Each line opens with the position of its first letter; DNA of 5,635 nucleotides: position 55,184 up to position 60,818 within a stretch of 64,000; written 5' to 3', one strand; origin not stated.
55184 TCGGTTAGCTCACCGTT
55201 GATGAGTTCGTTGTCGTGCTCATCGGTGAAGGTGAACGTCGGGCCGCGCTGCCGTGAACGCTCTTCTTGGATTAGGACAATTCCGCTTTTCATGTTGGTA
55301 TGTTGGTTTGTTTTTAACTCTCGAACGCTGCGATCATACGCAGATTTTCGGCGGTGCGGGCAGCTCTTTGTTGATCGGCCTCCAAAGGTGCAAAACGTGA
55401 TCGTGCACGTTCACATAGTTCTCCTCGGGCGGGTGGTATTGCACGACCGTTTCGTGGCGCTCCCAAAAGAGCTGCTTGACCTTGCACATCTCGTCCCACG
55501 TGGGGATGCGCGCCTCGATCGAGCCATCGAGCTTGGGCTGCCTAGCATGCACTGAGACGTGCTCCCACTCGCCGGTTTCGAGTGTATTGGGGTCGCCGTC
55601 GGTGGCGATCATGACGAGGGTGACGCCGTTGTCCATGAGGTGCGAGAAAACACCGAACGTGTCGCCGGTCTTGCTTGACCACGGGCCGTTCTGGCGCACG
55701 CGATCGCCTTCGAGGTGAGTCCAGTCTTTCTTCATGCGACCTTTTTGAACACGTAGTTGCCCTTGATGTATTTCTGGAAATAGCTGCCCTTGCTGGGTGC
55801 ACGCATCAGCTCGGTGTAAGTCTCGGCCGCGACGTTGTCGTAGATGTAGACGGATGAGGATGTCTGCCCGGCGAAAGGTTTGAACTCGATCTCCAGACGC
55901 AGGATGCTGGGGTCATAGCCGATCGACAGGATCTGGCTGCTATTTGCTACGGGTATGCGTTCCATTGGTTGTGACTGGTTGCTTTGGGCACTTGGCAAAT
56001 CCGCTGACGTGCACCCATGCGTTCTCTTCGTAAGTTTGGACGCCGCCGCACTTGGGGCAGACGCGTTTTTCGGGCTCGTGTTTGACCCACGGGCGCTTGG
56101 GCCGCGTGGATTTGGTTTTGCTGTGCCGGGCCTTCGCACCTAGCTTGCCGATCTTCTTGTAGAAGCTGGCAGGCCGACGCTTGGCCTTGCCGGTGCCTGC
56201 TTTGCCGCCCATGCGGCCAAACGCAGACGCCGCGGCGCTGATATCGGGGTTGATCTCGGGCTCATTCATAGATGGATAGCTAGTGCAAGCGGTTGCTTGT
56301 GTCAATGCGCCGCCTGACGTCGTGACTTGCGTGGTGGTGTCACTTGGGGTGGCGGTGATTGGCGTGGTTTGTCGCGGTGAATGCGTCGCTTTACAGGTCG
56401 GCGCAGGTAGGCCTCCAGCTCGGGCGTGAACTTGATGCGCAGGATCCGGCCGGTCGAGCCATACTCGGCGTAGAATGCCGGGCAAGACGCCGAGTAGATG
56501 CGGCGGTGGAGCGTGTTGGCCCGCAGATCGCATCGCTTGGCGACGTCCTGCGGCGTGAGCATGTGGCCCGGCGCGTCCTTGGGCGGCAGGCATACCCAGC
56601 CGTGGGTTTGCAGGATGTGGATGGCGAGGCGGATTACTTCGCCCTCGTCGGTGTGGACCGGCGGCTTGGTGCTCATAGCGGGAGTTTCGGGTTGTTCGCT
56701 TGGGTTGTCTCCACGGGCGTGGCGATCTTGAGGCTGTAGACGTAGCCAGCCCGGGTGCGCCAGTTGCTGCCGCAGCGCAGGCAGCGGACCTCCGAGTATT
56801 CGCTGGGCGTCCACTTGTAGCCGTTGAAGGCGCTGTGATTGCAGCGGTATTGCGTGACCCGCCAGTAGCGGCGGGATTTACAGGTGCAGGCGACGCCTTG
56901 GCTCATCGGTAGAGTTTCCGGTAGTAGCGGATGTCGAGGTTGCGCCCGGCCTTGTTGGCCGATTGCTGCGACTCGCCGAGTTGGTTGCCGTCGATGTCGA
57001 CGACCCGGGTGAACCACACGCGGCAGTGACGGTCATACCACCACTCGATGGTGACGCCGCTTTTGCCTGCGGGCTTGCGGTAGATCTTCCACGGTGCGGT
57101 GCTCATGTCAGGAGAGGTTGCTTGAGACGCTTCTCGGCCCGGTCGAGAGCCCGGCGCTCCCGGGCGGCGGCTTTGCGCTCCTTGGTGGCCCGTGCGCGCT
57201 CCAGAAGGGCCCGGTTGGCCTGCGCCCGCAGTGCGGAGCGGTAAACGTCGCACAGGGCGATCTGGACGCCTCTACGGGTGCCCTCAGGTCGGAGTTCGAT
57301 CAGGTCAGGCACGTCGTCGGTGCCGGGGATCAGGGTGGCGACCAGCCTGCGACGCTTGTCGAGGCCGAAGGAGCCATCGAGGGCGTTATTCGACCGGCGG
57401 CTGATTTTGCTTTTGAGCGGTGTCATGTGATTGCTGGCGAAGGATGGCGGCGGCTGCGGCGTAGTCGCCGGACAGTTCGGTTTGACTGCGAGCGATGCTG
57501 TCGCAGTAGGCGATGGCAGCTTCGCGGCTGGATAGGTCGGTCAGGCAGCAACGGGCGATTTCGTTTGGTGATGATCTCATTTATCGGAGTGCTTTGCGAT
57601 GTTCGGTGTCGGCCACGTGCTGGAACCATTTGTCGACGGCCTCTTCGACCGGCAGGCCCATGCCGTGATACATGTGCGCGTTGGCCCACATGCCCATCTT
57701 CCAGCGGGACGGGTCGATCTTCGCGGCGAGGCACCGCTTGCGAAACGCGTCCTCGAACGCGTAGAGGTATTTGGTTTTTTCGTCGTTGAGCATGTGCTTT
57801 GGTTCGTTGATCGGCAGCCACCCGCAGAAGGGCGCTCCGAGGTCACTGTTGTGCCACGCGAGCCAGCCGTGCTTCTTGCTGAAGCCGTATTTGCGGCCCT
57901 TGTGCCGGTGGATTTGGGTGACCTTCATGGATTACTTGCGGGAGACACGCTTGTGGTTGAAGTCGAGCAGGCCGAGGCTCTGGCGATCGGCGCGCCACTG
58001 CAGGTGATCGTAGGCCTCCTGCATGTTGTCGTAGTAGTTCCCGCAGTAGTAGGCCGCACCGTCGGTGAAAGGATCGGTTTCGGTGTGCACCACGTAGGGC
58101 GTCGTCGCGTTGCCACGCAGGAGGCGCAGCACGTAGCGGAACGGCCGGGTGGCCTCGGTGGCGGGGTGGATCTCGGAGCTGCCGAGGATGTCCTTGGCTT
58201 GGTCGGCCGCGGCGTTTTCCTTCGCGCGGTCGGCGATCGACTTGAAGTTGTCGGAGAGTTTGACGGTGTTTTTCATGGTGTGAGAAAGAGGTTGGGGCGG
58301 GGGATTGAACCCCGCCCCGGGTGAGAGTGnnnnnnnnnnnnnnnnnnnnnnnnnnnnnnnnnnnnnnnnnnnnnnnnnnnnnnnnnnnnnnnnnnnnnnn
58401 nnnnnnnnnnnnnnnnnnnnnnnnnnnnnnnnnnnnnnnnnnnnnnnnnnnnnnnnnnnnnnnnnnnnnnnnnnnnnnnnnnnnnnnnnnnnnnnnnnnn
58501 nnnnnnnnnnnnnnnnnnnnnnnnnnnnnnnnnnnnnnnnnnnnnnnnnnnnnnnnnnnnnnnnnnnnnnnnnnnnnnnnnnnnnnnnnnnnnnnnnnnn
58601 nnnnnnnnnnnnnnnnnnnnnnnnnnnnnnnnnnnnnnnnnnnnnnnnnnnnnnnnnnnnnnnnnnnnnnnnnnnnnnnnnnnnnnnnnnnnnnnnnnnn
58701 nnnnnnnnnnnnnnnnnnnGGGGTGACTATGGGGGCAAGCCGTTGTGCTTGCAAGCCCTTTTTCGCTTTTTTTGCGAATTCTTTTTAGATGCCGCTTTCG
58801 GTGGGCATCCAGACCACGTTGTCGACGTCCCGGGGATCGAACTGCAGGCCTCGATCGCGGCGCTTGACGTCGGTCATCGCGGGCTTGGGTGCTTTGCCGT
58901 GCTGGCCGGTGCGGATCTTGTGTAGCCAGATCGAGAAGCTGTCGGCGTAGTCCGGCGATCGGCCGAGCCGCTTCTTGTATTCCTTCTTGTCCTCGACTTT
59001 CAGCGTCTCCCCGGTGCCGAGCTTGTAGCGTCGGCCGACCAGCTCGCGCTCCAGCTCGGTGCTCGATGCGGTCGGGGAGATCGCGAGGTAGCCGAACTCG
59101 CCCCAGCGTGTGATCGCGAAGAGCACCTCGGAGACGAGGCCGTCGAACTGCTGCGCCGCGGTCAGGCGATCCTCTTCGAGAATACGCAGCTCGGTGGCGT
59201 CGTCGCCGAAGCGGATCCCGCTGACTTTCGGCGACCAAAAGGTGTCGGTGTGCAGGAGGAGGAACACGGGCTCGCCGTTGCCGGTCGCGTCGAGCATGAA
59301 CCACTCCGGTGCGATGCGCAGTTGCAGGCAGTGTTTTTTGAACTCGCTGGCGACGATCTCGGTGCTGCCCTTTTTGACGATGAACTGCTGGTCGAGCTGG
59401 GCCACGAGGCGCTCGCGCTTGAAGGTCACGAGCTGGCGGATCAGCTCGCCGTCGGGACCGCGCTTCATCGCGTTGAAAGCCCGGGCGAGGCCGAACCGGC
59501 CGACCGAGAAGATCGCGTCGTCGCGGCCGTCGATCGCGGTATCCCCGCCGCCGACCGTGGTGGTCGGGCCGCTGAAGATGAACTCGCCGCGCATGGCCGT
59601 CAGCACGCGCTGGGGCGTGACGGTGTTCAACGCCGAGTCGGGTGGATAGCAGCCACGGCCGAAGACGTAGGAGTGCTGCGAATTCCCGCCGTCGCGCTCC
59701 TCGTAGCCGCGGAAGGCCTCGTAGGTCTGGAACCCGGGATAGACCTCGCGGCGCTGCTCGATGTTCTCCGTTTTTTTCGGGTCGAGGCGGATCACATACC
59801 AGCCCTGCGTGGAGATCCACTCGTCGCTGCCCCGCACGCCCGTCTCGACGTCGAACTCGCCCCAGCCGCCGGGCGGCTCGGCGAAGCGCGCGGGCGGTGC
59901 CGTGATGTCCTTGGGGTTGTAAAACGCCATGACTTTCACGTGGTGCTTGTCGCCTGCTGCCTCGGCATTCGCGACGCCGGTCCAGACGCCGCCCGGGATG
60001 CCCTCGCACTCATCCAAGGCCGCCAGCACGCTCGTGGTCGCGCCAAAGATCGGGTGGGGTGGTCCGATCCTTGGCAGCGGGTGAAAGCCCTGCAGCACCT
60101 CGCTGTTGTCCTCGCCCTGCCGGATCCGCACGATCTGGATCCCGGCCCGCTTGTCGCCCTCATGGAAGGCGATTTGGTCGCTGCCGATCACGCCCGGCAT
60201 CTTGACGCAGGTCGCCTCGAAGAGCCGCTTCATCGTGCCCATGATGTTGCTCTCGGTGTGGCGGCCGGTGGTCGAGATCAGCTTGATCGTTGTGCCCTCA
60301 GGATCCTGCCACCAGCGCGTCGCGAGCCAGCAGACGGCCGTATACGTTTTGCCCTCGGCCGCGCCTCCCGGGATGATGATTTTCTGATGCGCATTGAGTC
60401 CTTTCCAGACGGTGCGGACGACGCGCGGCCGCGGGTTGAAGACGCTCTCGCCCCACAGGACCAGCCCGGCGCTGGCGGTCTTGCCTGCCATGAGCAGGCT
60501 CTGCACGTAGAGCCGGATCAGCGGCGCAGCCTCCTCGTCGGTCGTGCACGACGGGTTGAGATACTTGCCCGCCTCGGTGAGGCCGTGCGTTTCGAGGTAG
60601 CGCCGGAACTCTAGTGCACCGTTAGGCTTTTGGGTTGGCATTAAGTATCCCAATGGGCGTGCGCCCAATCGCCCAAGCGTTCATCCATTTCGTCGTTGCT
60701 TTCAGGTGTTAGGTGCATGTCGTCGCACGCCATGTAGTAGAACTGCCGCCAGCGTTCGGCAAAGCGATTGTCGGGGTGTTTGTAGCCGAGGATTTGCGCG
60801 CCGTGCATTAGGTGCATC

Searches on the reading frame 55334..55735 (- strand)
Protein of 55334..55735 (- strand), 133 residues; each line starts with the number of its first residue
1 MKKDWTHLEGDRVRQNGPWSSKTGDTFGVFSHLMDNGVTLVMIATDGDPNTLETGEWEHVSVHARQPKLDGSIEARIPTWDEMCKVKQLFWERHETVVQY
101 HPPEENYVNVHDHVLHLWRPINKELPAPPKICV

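Call 43: search_protein_families(library=pfam, max_evalue=0.01, proteins=[window:55334-55735:-])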
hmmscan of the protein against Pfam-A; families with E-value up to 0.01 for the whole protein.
window:55334-55735:- (133 aa): 1 family
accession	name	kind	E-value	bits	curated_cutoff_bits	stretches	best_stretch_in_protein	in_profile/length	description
PF24746.1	DUF7694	-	3.7e-23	81.6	27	1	54-121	6-65/66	Domain of unknown function (DUF7694)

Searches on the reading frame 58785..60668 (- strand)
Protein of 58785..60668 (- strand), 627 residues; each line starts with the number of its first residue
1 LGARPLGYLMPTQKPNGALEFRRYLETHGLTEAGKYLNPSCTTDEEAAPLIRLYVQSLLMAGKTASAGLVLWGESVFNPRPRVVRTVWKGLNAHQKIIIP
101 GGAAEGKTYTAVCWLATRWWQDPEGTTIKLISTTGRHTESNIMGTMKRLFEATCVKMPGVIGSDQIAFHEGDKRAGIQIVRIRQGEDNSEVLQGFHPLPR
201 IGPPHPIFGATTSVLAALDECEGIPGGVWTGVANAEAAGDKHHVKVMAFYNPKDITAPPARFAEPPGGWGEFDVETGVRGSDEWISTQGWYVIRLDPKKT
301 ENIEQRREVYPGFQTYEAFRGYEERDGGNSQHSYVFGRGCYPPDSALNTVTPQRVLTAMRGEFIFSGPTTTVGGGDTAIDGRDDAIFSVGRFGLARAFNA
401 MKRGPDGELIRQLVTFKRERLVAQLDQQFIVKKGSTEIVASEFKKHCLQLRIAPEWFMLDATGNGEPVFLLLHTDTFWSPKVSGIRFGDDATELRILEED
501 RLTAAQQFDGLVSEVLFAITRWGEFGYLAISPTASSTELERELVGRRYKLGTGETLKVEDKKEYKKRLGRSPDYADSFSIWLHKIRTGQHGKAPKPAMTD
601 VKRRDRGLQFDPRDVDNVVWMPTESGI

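Call 8: search_protein_families(library=phrogs, proteins=[window:58785-60668:-])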
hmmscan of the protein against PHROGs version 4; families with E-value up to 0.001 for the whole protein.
window:58785-60668:- (627 aa): 0 families

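Call 18: search_protein_families(library=pfam, max_evalue=0.01, proteins=[window:58785-60668:-])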
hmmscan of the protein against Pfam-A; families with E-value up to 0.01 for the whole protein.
window:58785-60668:- (627 aa): 1 family
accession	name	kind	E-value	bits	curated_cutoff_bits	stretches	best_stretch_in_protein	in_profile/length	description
PF21949.1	NoBody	-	0.0073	17.1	27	0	98-127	13-41/68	Negative regulator of P-body association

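Call 63: search_solved_structures(query=window:58785-60668:-, max_evalue=1)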
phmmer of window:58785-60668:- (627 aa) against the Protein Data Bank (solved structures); distinct sequences matched with E-value up to 1: 0.
